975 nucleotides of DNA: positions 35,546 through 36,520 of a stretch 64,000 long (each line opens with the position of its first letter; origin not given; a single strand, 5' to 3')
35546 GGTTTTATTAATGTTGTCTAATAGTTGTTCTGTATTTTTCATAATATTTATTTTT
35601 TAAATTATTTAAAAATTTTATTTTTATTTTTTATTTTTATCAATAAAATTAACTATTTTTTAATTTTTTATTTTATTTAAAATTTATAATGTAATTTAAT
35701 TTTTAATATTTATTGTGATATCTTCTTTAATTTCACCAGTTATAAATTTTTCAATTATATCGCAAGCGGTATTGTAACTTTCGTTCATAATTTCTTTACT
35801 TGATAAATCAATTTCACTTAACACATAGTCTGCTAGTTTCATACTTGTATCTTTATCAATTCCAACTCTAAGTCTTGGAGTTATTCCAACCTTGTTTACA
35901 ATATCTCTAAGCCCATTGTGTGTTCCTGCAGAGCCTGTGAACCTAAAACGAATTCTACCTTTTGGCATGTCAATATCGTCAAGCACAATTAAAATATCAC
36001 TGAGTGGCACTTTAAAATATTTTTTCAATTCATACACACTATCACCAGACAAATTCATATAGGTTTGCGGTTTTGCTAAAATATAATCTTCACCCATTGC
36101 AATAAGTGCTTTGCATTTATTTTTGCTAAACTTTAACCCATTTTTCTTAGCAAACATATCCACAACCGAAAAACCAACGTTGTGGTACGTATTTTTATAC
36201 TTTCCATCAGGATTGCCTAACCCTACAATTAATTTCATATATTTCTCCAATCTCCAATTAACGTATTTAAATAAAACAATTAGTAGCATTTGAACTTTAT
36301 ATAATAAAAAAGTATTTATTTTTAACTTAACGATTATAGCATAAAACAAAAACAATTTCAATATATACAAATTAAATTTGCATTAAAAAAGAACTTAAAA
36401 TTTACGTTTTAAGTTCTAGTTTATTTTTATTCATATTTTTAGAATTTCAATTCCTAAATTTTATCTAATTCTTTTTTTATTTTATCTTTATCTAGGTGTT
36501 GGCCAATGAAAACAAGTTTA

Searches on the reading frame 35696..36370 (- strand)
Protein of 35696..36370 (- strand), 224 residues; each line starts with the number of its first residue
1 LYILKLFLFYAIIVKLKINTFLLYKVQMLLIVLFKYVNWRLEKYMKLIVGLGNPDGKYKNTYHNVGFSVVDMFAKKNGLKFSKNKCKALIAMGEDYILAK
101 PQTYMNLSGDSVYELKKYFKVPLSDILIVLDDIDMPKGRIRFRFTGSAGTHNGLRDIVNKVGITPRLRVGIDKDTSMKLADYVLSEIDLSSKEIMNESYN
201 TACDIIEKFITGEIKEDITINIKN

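Call 18: search_protein_families(library=pfam, proteins=[window:35696-36370:-], max_evalue=0.001)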
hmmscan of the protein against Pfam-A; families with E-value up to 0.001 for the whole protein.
window:35696-36370:- (224 aa): 1 family
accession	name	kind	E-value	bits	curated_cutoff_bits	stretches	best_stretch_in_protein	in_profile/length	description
PF01195.25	Pept_tRNA_hydro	-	1.2e-53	182.2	27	1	47-216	1-177/183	Peptidyl-tRNA hydrolase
